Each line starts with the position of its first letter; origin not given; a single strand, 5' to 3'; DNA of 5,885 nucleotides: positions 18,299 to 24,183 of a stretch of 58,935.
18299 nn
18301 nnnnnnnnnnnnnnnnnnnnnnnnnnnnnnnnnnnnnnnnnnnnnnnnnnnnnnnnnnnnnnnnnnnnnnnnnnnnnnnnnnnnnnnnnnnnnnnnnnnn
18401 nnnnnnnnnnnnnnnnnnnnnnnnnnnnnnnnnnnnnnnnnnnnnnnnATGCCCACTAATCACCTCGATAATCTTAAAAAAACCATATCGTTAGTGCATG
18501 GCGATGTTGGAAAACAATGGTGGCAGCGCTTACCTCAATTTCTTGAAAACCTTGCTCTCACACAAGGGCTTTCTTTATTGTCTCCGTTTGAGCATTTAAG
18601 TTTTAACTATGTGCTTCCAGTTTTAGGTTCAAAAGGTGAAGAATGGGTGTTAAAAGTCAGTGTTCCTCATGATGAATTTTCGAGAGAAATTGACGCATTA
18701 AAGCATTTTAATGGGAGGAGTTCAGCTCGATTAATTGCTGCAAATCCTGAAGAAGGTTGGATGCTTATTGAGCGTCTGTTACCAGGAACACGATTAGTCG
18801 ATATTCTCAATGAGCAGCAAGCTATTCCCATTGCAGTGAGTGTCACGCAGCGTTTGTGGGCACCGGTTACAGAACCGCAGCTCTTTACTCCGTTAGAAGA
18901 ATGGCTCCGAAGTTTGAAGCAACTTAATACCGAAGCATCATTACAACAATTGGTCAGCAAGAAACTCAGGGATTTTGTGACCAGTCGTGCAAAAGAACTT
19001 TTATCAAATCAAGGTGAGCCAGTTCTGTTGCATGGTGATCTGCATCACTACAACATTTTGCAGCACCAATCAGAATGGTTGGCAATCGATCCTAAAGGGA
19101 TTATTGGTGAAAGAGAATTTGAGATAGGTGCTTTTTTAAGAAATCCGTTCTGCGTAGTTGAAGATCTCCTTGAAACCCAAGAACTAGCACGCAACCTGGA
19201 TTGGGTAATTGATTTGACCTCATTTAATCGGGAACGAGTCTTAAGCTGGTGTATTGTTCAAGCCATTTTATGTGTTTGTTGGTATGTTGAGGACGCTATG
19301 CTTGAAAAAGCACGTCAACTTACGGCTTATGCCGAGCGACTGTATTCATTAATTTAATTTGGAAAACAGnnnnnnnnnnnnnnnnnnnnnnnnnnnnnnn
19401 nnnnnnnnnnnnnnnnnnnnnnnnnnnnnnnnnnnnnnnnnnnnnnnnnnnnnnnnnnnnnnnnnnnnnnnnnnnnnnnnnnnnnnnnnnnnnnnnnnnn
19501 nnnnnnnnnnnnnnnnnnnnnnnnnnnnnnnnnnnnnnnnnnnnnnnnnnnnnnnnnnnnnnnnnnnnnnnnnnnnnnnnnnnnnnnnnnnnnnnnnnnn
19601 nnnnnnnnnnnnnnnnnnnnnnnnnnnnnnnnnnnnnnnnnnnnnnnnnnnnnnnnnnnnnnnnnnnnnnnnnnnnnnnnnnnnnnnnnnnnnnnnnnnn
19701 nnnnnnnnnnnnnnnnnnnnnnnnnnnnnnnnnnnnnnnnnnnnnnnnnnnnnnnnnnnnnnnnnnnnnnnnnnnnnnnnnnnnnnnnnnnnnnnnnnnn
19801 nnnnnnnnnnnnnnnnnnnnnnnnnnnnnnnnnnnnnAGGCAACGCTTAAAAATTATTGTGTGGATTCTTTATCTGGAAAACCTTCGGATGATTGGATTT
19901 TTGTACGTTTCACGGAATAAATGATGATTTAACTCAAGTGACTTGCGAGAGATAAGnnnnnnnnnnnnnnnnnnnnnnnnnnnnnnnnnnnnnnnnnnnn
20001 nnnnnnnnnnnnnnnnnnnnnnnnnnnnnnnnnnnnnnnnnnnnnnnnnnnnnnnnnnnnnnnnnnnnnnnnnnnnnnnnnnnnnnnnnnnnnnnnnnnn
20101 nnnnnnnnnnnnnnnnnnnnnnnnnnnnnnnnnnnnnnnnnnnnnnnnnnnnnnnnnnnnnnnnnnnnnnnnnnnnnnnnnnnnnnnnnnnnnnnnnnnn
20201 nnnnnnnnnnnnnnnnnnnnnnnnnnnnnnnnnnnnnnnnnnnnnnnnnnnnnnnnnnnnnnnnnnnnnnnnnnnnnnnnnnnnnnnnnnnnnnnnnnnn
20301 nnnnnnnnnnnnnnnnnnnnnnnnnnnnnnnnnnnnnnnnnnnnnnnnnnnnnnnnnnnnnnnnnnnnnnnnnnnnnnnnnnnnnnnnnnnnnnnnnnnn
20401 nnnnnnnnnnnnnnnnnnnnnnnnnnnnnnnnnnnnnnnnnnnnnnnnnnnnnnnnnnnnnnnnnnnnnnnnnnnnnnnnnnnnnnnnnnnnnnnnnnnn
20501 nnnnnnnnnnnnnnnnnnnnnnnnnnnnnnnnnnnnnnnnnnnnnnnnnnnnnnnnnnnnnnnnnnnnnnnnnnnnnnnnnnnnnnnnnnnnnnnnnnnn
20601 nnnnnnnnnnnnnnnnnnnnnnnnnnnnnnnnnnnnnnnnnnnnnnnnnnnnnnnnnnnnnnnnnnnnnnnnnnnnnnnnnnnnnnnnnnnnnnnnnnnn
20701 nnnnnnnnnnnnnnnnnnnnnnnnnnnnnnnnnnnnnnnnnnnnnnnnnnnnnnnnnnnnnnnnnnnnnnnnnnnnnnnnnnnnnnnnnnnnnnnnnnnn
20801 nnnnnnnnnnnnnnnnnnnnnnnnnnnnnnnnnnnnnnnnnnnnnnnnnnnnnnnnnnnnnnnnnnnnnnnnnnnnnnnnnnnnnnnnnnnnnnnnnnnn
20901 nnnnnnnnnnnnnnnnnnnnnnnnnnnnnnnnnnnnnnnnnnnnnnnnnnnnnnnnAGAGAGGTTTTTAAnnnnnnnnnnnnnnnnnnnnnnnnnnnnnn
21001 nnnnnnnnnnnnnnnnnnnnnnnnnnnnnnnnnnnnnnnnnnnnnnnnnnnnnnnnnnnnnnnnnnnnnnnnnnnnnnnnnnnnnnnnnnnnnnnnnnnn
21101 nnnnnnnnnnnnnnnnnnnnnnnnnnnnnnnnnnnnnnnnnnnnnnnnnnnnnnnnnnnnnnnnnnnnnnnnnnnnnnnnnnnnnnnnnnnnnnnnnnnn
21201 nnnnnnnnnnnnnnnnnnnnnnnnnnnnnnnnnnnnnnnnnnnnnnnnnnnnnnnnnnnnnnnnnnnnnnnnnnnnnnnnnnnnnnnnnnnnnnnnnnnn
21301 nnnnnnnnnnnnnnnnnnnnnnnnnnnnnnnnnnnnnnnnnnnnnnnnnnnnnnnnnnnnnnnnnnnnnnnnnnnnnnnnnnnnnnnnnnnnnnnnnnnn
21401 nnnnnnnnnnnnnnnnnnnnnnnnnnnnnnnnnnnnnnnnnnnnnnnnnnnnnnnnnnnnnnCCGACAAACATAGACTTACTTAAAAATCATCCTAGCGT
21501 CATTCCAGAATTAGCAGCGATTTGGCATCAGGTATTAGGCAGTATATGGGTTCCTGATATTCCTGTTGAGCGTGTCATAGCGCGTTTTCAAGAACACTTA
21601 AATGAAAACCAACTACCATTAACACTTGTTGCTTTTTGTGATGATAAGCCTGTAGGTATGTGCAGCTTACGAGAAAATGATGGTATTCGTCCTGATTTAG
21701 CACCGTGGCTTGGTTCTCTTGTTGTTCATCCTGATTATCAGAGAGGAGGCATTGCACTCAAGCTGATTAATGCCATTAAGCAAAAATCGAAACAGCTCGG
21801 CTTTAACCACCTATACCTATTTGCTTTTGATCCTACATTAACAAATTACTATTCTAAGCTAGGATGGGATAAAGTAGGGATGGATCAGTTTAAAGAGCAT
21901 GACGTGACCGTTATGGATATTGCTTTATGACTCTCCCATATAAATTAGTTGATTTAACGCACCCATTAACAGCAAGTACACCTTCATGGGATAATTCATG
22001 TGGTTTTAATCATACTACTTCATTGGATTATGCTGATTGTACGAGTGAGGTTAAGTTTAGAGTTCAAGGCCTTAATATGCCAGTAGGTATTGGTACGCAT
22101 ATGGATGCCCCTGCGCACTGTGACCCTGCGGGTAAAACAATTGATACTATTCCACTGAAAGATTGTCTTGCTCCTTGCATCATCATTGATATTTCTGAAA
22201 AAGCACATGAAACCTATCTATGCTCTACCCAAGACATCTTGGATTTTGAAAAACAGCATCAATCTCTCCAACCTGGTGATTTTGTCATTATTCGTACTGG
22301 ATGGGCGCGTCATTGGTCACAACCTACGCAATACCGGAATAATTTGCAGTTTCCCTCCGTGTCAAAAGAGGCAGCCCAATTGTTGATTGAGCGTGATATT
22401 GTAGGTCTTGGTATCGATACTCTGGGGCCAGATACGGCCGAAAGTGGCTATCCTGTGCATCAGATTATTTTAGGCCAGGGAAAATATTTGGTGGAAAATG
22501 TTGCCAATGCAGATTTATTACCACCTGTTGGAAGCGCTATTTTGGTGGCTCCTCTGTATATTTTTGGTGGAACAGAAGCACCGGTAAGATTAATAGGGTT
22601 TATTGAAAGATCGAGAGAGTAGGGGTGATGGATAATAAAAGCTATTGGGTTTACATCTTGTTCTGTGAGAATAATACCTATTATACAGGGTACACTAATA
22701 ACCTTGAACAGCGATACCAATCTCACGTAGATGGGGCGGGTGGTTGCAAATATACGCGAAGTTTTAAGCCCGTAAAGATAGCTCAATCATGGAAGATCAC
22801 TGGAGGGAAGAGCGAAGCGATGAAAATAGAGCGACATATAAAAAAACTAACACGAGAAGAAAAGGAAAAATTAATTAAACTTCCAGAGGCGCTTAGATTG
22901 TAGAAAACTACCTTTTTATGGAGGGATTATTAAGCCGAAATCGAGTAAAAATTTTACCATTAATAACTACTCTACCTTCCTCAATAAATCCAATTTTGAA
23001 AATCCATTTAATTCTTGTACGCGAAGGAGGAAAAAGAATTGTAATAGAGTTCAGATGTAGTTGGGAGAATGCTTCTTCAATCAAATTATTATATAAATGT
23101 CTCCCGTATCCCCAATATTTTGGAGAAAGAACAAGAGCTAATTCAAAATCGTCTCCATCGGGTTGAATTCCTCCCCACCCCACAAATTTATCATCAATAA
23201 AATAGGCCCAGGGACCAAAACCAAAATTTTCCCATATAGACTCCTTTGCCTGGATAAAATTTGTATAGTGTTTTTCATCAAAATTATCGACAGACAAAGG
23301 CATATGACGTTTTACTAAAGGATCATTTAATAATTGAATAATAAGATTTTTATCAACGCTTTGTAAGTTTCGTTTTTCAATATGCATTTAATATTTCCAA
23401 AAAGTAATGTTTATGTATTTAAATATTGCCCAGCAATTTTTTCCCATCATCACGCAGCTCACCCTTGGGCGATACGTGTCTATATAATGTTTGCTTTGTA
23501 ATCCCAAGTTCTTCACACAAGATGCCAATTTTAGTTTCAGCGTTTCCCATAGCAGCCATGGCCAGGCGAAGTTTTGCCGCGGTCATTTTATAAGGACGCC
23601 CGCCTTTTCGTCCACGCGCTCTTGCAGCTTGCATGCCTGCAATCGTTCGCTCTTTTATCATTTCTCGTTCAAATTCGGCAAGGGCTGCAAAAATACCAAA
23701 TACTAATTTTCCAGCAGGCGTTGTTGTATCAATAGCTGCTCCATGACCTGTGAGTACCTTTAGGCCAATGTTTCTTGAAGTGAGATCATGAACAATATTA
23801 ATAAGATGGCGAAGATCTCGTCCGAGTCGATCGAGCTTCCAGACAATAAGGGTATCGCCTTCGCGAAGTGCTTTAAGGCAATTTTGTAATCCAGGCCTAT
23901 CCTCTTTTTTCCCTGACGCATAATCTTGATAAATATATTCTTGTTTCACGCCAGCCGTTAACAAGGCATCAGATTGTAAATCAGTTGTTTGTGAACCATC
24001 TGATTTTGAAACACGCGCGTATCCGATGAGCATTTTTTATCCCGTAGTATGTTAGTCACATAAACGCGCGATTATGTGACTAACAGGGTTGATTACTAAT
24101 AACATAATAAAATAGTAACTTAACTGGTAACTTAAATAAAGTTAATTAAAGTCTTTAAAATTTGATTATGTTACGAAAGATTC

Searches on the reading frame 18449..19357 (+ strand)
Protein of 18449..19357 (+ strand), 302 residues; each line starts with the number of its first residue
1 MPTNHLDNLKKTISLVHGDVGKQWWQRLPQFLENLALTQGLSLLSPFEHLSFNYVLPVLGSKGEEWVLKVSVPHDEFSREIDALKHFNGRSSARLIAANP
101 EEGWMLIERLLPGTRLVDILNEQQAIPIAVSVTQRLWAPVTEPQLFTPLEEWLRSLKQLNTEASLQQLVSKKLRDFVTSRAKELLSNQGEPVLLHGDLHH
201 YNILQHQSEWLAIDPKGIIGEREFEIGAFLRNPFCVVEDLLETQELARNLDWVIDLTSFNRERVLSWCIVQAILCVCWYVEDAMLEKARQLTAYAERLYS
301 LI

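Call 7: search_protein_families(library=pfam, proteins=[window:18449-19357:+], max_evalue=0.01)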
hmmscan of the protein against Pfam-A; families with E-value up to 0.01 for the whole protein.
window:18449-19357:+ (302 aa): 4 families
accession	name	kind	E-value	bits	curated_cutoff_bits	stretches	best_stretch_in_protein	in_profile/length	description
PF04655.20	APH_6_hur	-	1.2e-39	136.6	27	1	54-282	17-251/252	Aminoglycoside/hydroxyurea antibiotic resistance kinase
PF03881.20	Fructosamin_kin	-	4.8e-07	29.8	22.4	1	166-227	163-225/288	Fructosamine kinase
PF01636.29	APH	-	5.3e-07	30.1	23.2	1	60-208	18-184/239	Phosphotransferase enzyme family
PF01163.29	RIO1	-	0.0073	16.4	22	0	189-214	122-147/187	RIO domain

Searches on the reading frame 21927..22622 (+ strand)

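Call 63: search_protein_families(library=pfam, proteins=[window:21927-22622:+], max_evalue=0.0001)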
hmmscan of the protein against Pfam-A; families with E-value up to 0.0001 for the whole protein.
window:21927-22622:+ (231 aa): 1 family
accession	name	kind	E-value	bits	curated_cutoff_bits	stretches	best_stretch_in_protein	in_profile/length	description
PF04199.19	Cyclase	-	1.3e-39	136.1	23.1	1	8-169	1-141/142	Putative cyclase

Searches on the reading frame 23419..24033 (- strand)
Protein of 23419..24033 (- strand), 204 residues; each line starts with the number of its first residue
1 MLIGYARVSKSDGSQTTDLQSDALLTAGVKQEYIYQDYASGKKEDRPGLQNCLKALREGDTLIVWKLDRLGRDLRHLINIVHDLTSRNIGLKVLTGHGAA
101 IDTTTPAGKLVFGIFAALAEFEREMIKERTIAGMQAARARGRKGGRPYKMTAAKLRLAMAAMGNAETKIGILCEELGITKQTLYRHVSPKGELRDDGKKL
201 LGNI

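Call 63: search_protein_families(library=pfam, proteins=[window:23419-24033:-], max_evalue=0.0001)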
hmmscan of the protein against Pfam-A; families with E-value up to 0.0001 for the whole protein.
window:23419-24033:- (204 aa): 1 family
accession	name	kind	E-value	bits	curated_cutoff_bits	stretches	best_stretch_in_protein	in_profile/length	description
PF00239.26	Resolvase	-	4.4e-47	160.2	23.3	1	3-142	2-144/145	Resolvase, N terminal domain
